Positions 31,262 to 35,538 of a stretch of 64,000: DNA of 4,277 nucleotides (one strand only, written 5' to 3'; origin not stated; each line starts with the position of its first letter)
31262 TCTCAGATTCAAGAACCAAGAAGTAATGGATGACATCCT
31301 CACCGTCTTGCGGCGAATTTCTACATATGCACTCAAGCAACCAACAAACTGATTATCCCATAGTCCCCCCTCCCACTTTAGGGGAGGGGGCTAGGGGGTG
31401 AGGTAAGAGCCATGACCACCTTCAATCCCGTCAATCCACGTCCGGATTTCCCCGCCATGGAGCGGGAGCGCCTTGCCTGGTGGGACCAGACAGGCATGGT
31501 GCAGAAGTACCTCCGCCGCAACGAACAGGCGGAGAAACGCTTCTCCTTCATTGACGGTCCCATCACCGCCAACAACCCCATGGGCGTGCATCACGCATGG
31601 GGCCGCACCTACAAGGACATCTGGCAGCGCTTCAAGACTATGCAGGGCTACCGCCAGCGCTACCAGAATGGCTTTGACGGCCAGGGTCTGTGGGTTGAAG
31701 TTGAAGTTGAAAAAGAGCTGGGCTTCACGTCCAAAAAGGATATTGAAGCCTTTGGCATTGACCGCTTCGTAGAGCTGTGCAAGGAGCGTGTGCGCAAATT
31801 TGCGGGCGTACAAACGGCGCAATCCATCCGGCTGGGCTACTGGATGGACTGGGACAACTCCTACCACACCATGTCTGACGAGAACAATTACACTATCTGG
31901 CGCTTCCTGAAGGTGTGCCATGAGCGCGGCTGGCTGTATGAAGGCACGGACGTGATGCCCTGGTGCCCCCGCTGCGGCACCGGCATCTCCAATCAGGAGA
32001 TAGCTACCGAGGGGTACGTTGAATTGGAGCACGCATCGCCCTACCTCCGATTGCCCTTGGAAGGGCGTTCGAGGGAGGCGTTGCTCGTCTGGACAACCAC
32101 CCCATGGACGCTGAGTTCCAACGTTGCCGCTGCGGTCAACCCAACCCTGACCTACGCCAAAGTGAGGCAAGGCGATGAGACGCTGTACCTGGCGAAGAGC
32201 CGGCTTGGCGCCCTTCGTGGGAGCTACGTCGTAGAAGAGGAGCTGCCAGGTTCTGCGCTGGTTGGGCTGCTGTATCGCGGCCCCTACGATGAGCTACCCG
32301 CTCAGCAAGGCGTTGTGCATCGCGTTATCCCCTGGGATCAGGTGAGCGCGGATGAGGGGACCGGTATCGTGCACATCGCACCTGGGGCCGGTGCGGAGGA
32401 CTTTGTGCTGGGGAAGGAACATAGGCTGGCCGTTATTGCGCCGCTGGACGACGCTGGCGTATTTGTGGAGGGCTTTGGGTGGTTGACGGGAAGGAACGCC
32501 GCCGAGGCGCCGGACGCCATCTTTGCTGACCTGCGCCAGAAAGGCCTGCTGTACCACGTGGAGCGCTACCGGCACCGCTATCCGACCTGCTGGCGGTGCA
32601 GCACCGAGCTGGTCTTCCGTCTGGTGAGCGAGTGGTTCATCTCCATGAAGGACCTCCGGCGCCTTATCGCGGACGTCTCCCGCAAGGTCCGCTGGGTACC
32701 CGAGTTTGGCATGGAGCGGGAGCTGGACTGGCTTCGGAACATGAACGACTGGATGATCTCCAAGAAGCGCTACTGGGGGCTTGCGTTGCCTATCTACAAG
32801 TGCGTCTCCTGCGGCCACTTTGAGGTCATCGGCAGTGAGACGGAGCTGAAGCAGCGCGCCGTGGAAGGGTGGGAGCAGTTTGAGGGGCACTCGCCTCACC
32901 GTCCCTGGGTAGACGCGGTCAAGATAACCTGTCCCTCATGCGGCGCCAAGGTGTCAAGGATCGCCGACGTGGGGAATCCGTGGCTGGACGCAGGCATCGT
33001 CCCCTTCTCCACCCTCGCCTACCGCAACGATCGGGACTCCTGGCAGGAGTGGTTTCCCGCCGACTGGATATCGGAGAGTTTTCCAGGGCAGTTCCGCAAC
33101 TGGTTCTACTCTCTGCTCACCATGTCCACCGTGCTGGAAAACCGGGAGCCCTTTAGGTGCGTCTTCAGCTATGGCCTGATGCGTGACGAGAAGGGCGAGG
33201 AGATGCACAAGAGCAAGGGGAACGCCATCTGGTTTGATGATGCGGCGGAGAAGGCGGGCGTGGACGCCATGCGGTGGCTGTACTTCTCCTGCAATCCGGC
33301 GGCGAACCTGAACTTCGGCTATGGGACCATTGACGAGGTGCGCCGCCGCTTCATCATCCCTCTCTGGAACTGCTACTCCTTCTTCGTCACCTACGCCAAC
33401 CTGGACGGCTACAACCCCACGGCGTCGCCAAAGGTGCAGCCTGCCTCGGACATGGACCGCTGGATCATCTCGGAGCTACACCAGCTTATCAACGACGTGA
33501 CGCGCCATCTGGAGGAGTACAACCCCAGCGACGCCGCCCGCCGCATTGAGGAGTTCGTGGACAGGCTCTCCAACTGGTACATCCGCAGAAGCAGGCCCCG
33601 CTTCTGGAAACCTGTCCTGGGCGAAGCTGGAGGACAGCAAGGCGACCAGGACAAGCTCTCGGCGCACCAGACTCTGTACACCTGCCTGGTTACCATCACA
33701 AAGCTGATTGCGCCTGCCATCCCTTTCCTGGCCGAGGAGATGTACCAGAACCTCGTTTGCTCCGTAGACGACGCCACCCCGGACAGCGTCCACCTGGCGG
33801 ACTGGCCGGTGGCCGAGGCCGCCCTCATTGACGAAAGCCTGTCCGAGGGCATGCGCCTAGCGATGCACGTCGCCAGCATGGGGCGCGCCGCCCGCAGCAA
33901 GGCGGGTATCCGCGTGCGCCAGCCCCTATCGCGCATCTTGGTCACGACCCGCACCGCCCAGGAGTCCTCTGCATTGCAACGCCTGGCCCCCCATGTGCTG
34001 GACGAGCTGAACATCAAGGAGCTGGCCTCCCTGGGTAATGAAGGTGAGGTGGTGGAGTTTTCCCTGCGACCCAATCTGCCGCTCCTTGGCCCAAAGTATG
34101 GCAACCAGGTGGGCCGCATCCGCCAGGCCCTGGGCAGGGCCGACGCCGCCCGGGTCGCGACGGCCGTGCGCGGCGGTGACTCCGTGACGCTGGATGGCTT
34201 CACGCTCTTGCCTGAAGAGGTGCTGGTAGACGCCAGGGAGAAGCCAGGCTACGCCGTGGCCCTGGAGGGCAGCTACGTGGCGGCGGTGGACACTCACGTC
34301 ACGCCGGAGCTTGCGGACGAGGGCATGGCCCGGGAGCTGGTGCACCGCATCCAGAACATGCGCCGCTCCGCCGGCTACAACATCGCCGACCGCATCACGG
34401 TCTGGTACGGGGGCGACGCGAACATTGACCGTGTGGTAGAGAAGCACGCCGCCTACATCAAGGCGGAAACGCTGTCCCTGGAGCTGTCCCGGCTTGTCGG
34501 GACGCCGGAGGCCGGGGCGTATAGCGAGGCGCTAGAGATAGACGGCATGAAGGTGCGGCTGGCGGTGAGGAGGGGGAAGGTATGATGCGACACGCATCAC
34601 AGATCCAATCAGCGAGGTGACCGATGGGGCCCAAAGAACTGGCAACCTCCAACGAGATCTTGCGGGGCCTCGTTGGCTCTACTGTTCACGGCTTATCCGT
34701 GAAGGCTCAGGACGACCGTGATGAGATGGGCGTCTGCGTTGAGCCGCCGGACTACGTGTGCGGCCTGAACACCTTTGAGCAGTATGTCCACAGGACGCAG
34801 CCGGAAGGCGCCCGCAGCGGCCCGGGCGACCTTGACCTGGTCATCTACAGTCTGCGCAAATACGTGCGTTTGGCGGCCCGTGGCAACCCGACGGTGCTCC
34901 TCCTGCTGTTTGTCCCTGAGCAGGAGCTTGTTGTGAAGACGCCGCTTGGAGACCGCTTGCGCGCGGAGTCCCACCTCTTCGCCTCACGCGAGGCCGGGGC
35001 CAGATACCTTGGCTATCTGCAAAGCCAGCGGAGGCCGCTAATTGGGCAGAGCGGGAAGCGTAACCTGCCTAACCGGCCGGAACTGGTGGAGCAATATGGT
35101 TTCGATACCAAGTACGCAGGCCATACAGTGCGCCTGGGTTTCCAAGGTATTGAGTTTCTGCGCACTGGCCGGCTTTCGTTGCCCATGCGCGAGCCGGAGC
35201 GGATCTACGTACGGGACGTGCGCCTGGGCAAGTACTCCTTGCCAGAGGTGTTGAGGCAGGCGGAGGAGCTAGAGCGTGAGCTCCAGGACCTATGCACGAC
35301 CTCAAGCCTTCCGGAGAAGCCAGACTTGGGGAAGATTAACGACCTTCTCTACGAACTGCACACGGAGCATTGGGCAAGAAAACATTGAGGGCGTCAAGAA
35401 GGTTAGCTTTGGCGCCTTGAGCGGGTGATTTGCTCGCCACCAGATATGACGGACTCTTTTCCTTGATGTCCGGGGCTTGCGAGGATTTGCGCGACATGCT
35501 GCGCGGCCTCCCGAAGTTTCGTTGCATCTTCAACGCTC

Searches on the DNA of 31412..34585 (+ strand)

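Call 21: search_rna_families(sources=[L001, L002, L005, L017, L042, L072, L006, L014, L024], threshold=gathering, show_alignments=0)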
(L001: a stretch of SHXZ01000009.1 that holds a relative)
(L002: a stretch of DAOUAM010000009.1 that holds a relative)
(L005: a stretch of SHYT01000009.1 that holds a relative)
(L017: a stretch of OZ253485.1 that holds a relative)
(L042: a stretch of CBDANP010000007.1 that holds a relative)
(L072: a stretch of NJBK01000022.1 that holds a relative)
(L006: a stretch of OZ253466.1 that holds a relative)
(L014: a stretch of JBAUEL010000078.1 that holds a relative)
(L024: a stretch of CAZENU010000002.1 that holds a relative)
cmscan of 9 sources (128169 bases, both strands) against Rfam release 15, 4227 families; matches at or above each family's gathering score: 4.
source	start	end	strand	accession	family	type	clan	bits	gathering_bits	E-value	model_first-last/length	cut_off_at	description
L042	13261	15147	-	RF02541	LSU_rRNA_bacteria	Gene; rRNA;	CL00112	1791.9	50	0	1075-2925/2925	5'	Bacterial large subunit ribosomal RNA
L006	4953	5193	+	RF00230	T-box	Cis-reg; leader;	-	105.1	93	7.3e-22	1-219/219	no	T-box leader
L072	2038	2310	+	RF00230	T-box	Cis-reg; leader;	-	95.5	93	2.2e-19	1-219/219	no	T-box leader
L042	13065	13136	-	RF00005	tRNA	Gene; tRNA;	CL00001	63.2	29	4.6e-11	1-71/71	no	tRNA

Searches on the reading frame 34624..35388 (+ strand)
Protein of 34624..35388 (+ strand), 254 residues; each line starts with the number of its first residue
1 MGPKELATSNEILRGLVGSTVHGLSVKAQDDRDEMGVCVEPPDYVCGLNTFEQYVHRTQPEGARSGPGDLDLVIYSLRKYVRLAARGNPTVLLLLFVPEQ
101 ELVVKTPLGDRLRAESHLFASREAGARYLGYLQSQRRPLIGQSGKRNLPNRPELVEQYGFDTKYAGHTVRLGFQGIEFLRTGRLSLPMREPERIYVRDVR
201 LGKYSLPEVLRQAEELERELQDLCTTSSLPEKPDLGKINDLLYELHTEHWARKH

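Call 6: search_protein_families(library=pfam, proteins=[window:34624-35388:+])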
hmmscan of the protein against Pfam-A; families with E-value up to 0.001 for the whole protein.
window:34624-35388:+ (254 aa): 1 family
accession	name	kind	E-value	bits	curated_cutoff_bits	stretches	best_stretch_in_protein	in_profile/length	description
PF10127.15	RlaP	-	1.6e-30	107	23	1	12-189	21-174/249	RNA repair pathway DNA polymerase beta family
